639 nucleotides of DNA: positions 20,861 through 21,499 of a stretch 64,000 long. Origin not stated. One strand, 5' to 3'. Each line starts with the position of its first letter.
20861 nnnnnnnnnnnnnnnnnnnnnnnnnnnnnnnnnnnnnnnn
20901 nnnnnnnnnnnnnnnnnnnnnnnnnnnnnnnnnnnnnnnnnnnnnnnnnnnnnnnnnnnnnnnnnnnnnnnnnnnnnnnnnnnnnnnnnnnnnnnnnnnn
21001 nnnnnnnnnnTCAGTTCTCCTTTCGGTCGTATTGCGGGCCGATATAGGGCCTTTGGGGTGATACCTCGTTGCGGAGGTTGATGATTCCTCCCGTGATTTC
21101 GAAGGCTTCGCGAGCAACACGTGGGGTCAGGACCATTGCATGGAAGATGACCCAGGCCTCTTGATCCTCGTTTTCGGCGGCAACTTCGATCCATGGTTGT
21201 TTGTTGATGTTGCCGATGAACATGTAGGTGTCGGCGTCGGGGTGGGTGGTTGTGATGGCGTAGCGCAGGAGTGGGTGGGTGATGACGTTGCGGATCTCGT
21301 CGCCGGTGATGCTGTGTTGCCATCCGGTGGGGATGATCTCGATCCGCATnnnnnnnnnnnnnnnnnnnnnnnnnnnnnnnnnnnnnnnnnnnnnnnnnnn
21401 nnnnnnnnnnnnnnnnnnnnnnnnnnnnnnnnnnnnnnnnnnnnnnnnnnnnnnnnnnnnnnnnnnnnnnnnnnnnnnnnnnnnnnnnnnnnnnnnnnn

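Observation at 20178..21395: Minus-strand three-gene operon: BrnT-like toxin, RHH antitoxin fused to DUF2188, and a 77-aa protein, behind a palindromic operator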

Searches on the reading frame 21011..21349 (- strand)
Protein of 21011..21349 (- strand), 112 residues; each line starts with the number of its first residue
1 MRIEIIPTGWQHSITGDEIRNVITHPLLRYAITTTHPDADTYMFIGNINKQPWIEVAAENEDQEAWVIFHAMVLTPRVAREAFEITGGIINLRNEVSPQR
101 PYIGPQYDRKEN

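Call 6: search_protein_families(library=pfam, proteins=[window:21011-21349:-], max_evalue=1)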
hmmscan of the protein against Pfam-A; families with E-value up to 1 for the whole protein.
window:21011-21349:- (112 aa): 0 families

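Call 7: search_protein_families(library=ncbifam, proteins=[window:21011-21349:-], max_evalue=1)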
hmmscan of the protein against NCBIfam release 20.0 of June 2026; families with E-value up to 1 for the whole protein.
window:21011-21349:- (112 aa): 0 families

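Call 8: search_protein_families(library=phrogs, proteins=[window:21011-21349:-], max_evalue=0.1)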
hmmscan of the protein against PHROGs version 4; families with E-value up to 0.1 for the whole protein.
window:21011-21349:- (112 aa): 1 family
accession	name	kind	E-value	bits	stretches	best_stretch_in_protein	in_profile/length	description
phrog_26576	-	unknown function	1.1e-15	58.6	1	1-102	1-100/102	-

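Call 10: search_protein_families(library=padloc, proteins=[window:21011-21349:-], max_evalue=1)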
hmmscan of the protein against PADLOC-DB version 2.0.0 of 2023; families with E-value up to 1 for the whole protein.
window:21011-21349:- (112 aa): 0 families

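Call 15: find_homologous_proteins(query=window:21011-21349:-)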
Query window:21011-21349:- (112 aa): 22 proteins with E <= 0.001 among 22 candidates.
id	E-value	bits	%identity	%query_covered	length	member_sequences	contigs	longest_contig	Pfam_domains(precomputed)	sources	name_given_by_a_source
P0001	1.0e-70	253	100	100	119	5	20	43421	-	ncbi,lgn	-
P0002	3.7e-60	219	82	100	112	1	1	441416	-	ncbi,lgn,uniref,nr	ncbi:hypothetical protein [Mycobacteroides abscessus]|uniref:hypothetical protein n=1 Tax=Mycobacter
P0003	6.4e-49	183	69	99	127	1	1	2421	-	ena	-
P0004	1.1e-48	182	71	98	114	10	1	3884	-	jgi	jgi:hypothetical protein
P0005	2.8e-48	180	69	99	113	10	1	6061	-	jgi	jgi:hypothetical protein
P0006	4.3e-48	180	72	97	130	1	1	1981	-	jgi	jgi:hypothetical protein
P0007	1.2e-47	178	69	99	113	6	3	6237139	-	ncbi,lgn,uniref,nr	ncbi:hypothetical protein [Mycobacterium conspicuum]|uniref:Uncharacterized protein n=1 Tax=Mycobact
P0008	5.0e-47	176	70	96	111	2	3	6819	-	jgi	jgi:hypothetical protein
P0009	2.0e-46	175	68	98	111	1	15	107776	-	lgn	-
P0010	2.6e-46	174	67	100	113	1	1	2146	-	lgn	-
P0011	3.5e-46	174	66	100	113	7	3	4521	-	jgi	jgi:hypothetical protein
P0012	5.0e-46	173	67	100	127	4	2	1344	-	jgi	-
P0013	5.8e-46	173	67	99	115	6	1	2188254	-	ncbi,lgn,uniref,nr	ncbi:hypothetical protein MBOT_27800 [Mycobacterium botniense]|uniref:Uncharacterized protein n=1 Ta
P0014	1.3e-45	172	68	97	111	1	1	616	-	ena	-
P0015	3.6e-44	167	63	97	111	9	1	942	-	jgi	jgi:hypothetical protein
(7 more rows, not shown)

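Call 16: search_solved_structures(query=window:21011-21349:-, max_evalue=10)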
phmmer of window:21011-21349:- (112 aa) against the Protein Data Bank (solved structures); distinct sequences matched with E-value up to 10: 20.
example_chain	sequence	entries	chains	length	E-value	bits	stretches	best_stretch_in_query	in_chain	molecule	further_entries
4erv_A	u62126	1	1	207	0.52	13.6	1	8-45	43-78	Ryanodine receptor 3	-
3uyw_A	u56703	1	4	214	0.63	13.3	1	24-93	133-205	Hemagglutinin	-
4jtv_A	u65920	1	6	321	1.2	12.4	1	24-93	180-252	Hemagglutinin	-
9dm0_A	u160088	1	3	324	1.2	12.4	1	24-93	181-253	Hemagglutinin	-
9n5z_C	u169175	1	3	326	1.2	12.4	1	24-93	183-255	Hemagglutinin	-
3ztn_A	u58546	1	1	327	1.2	12.3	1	24-93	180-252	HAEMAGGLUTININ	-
9y3x_E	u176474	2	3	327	1.2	12.3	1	24-93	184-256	Hemagglutinin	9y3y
8txm_A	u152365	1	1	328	1.3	12.3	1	24-93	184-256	Hemagglutinin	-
3lzg_A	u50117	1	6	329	1.3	12.3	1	24-93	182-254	Hemagglutinin, HA1 SUBUNIT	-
6wj1_A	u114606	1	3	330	1.3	12.3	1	24-93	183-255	Hemagglutinin HA1 chain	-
9dru_A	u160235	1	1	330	1.3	12.3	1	24-93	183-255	Hemagglutinin HA1 chain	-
4m4y_A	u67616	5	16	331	1.3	12.3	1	24-93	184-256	Hemagglutinin HA1 subunit | Hemagglutinin | Hemagglutinin HA1 chain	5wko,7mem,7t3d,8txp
8ty7_A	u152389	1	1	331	1.3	12.3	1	24-93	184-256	Hemagglutinin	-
3al4_A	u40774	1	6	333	1.3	12.3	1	24-93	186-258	Hemagglutinin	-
9n7s_C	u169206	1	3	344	1.3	12.3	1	24-93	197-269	H1 HA1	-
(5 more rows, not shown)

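Call 27: predict_structure(alignment_id=A1)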
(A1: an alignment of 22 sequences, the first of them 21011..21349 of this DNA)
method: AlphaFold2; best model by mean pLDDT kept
length: 112 residues; sequences in the alignment: 22
mean_pLDDT: 57.2   pTM: 0.50
mean pLDDT of the five models: 57.2, 54.3, 48.2, 47.1, 42.9
residues with pLDDT >= 90: 0; 70-90: 14; 50-70: 68; < 50: 30
segments of 3 or more residues with pLDDT < 50: 1-11, 96-112
pLDDT, mean of each block of 10 residues (from residue 1): 38 61 60 55 68 65 59 70 70 52 36 32
secondary structure, 60 per line:
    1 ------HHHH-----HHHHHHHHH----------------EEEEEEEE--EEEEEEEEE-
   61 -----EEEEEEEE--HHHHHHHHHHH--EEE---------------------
elements in order: H7-10 H16-24 E41-48 E51-59 E66-73 H76-86 E89-91

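Call 28: search_solved_structures(query=A1, max_evalue=10, show_alignments=3)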
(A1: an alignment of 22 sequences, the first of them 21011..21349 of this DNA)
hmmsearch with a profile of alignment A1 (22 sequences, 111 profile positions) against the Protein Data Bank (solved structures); distinct sequences matched with E-value up to 10: 5.
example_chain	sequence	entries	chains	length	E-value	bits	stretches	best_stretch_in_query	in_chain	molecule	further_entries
5mrc_7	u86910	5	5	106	0.78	12.9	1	77-104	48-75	mL49 | Large ribosomal subunit protein mL49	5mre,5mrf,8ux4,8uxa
3j6b_7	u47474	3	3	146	1.3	12.2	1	77-104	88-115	54S ribosomal protein IMG2, mitochondrial | Large ribosomal subunit protein mL49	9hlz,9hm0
2yx0_A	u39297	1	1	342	1.5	12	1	27-100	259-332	radical sam enzyme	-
1f94_A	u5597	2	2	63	2.1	11.5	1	30-72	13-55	BUCANDIN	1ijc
7aih_BG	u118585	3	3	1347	3.2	10.9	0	47-93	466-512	mL100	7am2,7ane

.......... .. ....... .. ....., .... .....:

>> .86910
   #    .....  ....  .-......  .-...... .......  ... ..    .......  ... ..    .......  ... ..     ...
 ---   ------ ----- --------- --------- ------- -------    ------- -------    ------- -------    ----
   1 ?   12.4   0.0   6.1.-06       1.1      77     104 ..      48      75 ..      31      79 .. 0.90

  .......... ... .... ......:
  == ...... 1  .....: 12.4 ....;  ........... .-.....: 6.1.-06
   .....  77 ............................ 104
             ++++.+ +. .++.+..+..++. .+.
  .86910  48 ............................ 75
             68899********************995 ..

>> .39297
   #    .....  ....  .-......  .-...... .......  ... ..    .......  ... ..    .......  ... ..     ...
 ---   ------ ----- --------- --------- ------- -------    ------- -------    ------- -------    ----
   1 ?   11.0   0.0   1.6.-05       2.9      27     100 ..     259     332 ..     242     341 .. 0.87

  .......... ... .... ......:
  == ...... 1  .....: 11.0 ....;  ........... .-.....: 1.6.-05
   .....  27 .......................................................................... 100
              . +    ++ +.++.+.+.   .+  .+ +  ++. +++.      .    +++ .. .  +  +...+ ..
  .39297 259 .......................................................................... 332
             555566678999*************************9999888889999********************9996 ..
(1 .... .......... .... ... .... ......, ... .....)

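Call 29: search_protein_families(library=pfam, alignment_id=A1, max_evalue=10)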
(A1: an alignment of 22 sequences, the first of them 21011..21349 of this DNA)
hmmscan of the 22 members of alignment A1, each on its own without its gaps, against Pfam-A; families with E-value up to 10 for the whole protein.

A. member 1, window:21011-21349:- (112 aa): 0 families

B. families by the number of members that match (of 22 scanned): 5 families
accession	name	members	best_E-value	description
PF14076.12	DUF4258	3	0.093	Domain of unknown function (DUF4258)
PF07494.17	Reg_prop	2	0.1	Two component regulator propeller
PF25416.1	GRHL1_C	1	0.081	GRHL1-like, C-terminal domain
PF23974.1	DUF7300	1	0.14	Domain of unknown function (DUF7300)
PF01230.28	HIT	1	0.2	HIT domain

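Call 30: search_dna_similar(query=window:21011-21349:-, collection=phages, mode=protein, max_evalue=0.01, max_rows=40)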
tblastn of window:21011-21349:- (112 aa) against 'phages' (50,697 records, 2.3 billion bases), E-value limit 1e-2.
Records with a match: 18; places in all: 18; records where one place covers at least 80% of the query: 16.
Best place of each record, by identity: >=99% 1; <60% 17.
By first word of the organism name: Gordonia 12; Mycobacterium 6.
By host as written in the record: Gordonia terrae 3612 12; Mycobacterium smegmatis mc2 155 2; Mycobacterium smegmatis mc#155 2; Mycobacterium abscessus T48 1; Mycobacterium smegmatis mc2155 1.
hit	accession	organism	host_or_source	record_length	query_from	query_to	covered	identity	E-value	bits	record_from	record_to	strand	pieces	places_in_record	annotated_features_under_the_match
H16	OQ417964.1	Mycobacterium phage prophiT48-1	Mycobacterium abscessus T48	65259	1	112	100%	100.0%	2e-71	235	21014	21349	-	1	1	43: BrnT-like toxin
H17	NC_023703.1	Mycobacterium phage Dori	Mycobacterium smegmatis mc2 155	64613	1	106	95%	36.3%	2e-8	56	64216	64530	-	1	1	94: hypothetical protein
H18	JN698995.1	Mycobacterium phage Dori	Mycobacterium smegmatis mc2 155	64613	1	106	95%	36.3%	2e-8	56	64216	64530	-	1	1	94: hypothetical protein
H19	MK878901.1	Gordonia phage HannahD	Gordonia terrae 3612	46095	1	101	90%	36.5%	6e-11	63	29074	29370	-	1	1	37: BrnT-like toxin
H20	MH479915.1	Gordonia phage GEazy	Gordonia terrae 3612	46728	1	101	90%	36.5%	6e-11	63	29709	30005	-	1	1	39: BrnT-like toxin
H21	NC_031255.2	Gordonia phage Schnabeltier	Gordonia terrae 3612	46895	1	101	90%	35.6%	5e-9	57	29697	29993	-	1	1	35: hypothetical protein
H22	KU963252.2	Gordonia phage Schnabeltier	Gordonia terrae 3612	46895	1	101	90%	35.6%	5e-9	57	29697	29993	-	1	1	35: hypothetical protein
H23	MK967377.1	Gordonia phage MagicMan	Gordonia terrae 3612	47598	1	101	90%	35.6%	5e-9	57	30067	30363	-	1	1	36: BrnT-like toxin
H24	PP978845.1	Mycobacterium phage Mao1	Mycobacterium smegmatis mc2155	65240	1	104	93%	34.2%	4e-7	52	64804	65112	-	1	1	102: hypothetical protein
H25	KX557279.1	Gordonia phage Hedwig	Gordonia terrae 3612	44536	1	101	90%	35.0%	1e-8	57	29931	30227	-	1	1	39: hypothetical protein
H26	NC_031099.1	Gordonia phage Hedwig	Gordonia terrae 3612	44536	1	101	90%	35.0%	1e-8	57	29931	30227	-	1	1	39: hypothetical protein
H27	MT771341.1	Gordonia phage DirtyBoi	Gordonia terrae 3612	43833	1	101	90%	35.0%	1e-8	57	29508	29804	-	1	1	37: BrnT-like toxin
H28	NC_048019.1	Gordonia phage Ruthy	Gordonia terrae 3612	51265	1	101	90%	34.6%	7e-10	60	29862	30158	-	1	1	36: RelE-like toxin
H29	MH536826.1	Gordonia phage Ruthy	Gordonia terrae 3612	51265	1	101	90%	34.6%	7e-10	60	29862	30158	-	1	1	36: RelE-like toxin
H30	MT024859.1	Gordonia phage DumpsterDude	Gordonia terrae 3612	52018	1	101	90%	34.6%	1e-9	59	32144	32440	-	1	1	38: BrnT-like toxin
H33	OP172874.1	Mycobacterium phage Mask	Mycobacterium smegmatis mc#155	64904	1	81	72%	36.9%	2e-7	53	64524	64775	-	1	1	96: BrnT-like toxin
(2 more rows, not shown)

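Call 43: get_annotated_region(hit=H28, flank=2000)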
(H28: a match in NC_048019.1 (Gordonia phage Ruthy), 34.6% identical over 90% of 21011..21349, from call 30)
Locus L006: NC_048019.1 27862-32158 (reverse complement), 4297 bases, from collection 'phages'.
description: Gordonia phage Ruthy, complete genome.
organism: Gordonia phage Ruthy (NCBI taxid 2250323)
taxonomy: Viruses; Duplodnaviria; Heunggongvirae; Uroviricota; Caudoviricetes; Ruthyvirus; Ruthyvirus ruthy
host: Gordonia terrae 3612; source: soil; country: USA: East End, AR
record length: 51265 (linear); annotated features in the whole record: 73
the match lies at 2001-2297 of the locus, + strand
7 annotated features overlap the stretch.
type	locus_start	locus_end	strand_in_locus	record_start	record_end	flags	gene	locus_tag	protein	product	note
CDS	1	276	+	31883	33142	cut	39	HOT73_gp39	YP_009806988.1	tyrosine-type recombinase/integrase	integrase, (Y-int)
CDS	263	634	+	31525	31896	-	38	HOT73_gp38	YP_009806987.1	hypothetical protein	-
CDS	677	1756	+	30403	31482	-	37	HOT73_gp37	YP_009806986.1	hypothetical protein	-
CDS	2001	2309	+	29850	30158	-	36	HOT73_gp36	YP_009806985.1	RelE-like toxin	toxin in toxin/antitoxin system, RelE-like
CDS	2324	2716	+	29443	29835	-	35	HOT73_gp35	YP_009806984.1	RelB-like antitoxin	antitoxin in toxin/antitoxin system, RelB-like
CDS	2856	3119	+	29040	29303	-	34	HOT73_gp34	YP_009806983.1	hypothetical protein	-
CDS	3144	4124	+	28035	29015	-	33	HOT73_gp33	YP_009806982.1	hypothetical protein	-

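Call 44: get_annotated_region(hit=H25, flank=2000)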
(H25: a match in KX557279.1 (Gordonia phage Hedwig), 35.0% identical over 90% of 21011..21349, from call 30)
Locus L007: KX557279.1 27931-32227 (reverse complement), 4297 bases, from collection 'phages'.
description: Gordonia phage Hedwig, complete genome.
organism: Gordonia phage Hedwig (NCBI taxid 1887648)
taxonomy: Viruses; Duplodnaviria; Heunggongvirae; Uroviricota; Caudoviricetes; Hedwigvirus; Hedwigvirus hedwig
host: Gordonia terrae 3612; source: soil; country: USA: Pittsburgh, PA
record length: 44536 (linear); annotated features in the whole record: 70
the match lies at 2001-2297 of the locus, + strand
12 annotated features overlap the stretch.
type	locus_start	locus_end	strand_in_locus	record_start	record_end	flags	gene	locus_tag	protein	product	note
CDS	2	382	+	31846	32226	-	43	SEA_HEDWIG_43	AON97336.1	immunity repressor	-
CDS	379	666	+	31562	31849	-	42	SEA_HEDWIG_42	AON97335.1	hypothetical protein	-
CDS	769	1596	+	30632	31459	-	41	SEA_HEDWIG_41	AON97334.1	tyrosine integrase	Integrase (Y-int)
CDS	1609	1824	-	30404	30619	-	40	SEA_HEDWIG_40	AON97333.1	hypothetical protein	-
CDS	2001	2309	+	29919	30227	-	39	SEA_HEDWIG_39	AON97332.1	hypothetical protein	-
CDS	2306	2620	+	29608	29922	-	38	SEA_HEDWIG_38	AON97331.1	hypothetical protein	-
CDS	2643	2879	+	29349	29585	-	37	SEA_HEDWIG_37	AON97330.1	hypothetical protein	-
CDS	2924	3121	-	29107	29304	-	36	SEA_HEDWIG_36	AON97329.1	hypothetical protein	-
CDS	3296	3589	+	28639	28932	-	35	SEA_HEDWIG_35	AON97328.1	hypothetical protein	-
CDS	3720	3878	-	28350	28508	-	34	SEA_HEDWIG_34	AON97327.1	hypothetical protein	-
CDS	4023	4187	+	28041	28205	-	33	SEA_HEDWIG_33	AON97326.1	hypothetical protein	-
CDS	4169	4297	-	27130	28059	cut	32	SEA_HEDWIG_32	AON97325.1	hypothetical protein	-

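Call 45: get_annotated_region(hit=H30, flank=2000)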
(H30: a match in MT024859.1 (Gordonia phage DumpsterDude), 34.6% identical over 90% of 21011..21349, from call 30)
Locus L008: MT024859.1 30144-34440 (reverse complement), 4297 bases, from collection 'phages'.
description: Gordonia phage DumpsterDude, complete genome.
organism: Gordonia phage DumpsterDude (NCBI taxid 2713262)
taxonomy: Viruses; Duplodnaviria; Heunggongvirae; Uroviricota; Caudoviricetes; Ruthyvirus; Ruthyvirus dumpsterdude
host: Gordonia terrae 3612; source: soil; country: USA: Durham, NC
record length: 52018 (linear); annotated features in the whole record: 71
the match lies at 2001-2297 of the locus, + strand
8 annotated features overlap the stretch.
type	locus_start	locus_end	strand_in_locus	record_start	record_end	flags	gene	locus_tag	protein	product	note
CDS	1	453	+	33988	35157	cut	40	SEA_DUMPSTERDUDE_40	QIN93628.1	tyrosine integrase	-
CDS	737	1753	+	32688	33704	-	39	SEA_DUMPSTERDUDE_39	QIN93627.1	hypothetical protein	-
CDS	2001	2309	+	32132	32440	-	38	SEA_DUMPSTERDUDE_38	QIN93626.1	BrnT-like toxin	toxin in toxin/antitoxin system, BrnT-like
CDS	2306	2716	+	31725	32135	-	37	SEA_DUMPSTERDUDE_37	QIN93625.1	ribbon-helix-helix DNA binding domain protein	-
CDS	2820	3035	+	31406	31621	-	36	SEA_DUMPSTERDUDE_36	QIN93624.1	hypothetical protein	-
CDS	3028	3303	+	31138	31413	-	35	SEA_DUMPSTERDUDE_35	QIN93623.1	hypothetical protein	-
CDS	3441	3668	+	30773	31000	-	34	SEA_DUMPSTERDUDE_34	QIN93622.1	hypothetical protein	-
CDS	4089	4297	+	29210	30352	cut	33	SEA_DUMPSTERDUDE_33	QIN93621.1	hypothetical protein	-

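Call 46: get_annotated_region(hit=H33, flank=2000)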
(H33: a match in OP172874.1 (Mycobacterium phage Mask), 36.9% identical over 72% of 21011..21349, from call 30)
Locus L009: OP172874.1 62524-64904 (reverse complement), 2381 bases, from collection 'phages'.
description: Mycobacterium phage Mask, complete genome.
organism: Mycobacterium phage Mask (NCBI taxid 2974051)
taxonomy: Viruses; Duplodnaviria; Heunggongvirae; Uroviricota; Caudoviricetes
host: Mycobacterium smegmatis mc#155; source: soil; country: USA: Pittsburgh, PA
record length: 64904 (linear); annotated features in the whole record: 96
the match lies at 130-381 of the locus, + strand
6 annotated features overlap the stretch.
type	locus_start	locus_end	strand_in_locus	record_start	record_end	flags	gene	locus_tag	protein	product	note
CDS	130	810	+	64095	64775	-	96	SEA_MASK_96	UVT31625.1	BrnT-like toxin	toxin in toxin/antitoxin system, BrnT-like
CDS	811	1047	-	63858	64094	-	95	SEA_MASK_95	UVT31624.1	hypothetical protein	-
CDS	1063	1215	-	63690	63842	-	94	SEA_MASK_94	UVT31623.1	hypothetical protein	-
CDS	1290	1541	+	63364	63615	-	93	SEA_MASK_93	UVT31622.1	hypothetical protein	-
CDS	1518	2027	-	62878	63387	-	92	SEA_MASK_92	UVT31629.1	hypothetical protein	-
CDS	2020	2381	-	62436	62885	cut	91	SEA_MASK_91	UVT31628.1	hypothetical protein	-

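Call 47: search_protein_families(library=pfam, proteins=[L007:2306-2620:+, L007:2643-2879:+, L006:2324-2716:+, L006:2856-3119:+, L008:2306-2716:+, L008:2820-3035:+, L008:3028-3303:+], max_evalue=0.1)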
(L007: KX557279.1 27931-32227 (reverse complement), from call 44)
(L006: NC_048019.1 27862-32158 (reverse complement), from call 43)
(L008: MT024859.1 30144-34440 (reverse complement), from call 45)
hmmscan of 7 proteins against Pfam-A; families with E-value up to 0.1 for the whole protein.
L007:2306-2620:+ (104 aa): 2 families
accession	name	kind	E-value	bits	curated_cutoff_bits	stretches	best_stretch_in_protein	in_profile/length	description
PF01402.27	RHH_1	-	0.00012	22.4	20.5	1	62-98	3-39/39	Ribbon-helix-helix protein, copG family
PF19807.5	DUF6290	-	0.0061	17.2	27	1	60-97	3-40/72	Family of unknown function (DUF6290)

L007:2643-2879:+ (78 aa): 2 families
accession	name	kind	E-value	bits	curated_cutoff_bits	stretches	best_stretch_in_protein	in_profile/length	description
PF22552.1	TY-Chap3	-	0.0061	17.7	27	1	12-76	48-109/117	T3SS (YopN, CesT) and YbjN peptide-binding chaperone 3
PF05407.19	Peptidase_C27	-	0.051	14.1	27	1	20-63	87-131/177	Rubella virus endopeptidase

L006:2324-2716:+ (130 aa): 1 family
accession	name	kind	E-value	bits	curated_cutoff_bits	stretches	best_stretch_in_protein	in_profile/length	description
PF01402.27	RHH_1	-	6.5e-06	26.4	20.5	1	55-92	2-39/39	Ribbon-helix-helix protein, copG family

L006:2856-3119:+ (87 aa): 0 families

L008:2306-2716:+ (136 aa): 1 family
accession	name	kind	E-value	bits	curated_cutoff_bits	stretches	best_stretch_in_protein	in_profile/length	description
PF01402.27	RHH_1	-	7e-06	26.2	20.5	1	61-98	2-39/39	Ribbon-helix-helix protein, copG family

L008:2820-3035:+ (71 aa): 1 family
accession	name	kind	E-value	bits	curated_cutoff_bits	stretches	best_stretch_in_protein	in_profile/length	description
PF07345.16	ATPaseInh_sub_z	-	0.0033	18.3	25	1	32-69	63-100/102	ATPase inhibitor subunit zeta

L008:3028-3303:+ (91 aa): 2 families
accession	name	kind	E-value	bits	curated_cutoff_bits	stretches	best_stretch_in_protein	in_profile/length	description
PF10366.15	Vps39_1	-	0.005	17.6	22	1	45-85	27-68/108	Vacuolar sorting protein 39 domain 1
PF24559.1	UBA_RAD5A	-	0.02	14.8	27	1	35-54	8-27/45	DNA repair protein RAD5A UBA domain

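Call 49: fold_search(model_id=the predicted structure, library=pdb)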
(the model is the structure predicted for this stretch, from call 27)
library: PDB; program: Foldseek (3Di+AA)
matches with E <= 10: 575; with E <= 0.001: 0
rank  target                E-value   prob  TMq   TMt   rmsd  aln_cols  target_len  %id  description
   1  8h5y_A                1.4e-01  0.28  0.24  0.06  10.1        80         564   21  Crystal structure of RadD- ADP complex (released 2023-10-18)
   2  9uoz_D                3.8e-01  0.38  0.30  0.34   8.4        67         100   12  Structure of Echinococcus multilocularis Cystatin B (released 2025-08-20)
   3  2qm4_C                4.1e-01  0.13  0.23  0.13   8.1        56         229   20  Crystal structure of human XLF/Cernunnos, a non-homologous end-joining factor (released 2007-12-11)
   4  9uoz_C                4.4e-01  0.35  0.30  0.34   8.5        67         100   10  Structure of Echinococcus multilocularis Cystatin B (released 2025-08-20)
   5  8h5z_A                4.4e-01  0.15  0.24  0.06  10.1        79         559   23  Crystal structure of RadD/ATP analogue complex (released 2023-10-18)
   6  4k6l_A                4.6e-01  0.13  0.19  0.18   6.9        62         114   13  Structure of Typhoid Toxin (released 2013-07-17)
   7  4rhr_B                5.6e-01  0.14  0.21  0.20   5.7        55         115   14  Crystal structure of PltB (released 2014-10-29)
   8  9uoz_B                5.9e-01  0.69  0.30  0.33   2.9        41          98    7  Structure of Echinococcus multilocularis Cystatin B (released 2025-08-20)
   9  9uoz_E                5.9e-01  0.66  0.29  0.32   2.9        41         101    7  Structure of Echinococcus multilocularis Cystatin B (released 2025-08-20)
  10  7z34_D                6.3e-01  0.20  0.28  0.12  10.2        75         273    8  Structure of pre-60S particle bound to DRG1(AFG2). (released 2022-09-21)
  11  3l4g_E                6.3e-01  0.13  0.28  0.12  14.5       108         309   18  Crystal structure of Homo Sapiens cytoplasmic Phenylalanyl-tRNA synthetase (released 2010-03-09)
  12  3q4f_A                6.3e-01  0.08  0.23  0.13   9.5        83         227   13  Crystal structure of xrcc4/xlf-cernunnos complex (released 2011-08-03)
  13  9uoz_A                6.7e-01  0.60  0.29  0.31   2.9        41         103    7  Structure of Echinococcus multilocularis Cystatin B (released 2025-08-20)
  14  2c38_V                6.7e-01  0.25  0.22  0.12   7.8        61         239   13  RNase PH core of the archaeal exosome in complex with A5 RNA (released 2005-11-23)
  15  2r41_B                6.7e-01  0.14  0.24  0.26  11.3        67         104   16  Crystal structure of the protein of unknown function from Enterococcus faecalis (released 2007-09-11)
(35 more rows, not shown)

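Call 51: find_homologous_proteins(query=A4, max_evalue=0.01)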
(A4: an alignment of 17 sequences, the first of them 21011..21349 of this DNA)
Query A4 (17 sequences) (112 aa, profile of the alignment): 223 proteins with E <= 0.01 among 5066 candidates; the best 120 are listed.
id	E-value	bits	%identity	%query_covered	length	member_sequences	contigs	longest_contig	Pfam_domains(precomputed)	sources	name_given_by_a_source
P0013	1.4e-45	171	67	99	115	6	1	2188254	-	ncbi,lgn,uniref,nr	ncbi:hypothetical protein MBOT_27800 [Mycobacterium botniense]|uniref:Uncharacterized protein n=1 Ta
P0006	3.6e-45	170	72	97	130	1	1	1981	-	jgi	jgi:hypothetical protein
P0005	3.7e-44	167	69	99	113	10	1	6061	-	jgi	jgi:hypothetical protein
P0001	5.0e-44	166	100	100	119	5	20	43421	-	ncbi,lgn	-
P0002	5.2e-44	166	82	100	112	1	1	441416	-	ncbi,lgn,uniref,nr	ncbi:hypothetical protein [Mycobacteroides abscessus]|uniref:hypothetical protein n=1 Tax=Mycobacter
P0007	6.6e-44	166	69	99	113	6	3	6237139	-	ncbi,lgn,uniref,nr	ncbi:hypothetical protein [Mycobacterium conspicuum]|uniref:Uncharacterized protein n=1 Tax=Mycobact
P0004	1.8e-43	165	71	98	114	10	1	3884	-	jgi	jgi:hypothetical protein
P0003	4.8e-43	163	69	99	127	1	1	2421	-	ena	-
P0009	9.7e-43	162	68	98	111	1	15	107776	-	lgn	-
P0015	1.0e-42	162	63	97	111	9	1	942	-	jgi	jgi:hypothetical protein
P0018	1.4e-41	159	66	99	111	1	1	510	-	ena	-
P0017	2.4e-41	158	66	96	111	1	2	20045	-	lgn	-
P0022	3.1e-41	158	48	68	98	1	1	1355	-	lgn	-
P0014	4.3e-41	157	68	97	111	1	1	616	-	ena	-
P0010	5.8e-41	157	67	100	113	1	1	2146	-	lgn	-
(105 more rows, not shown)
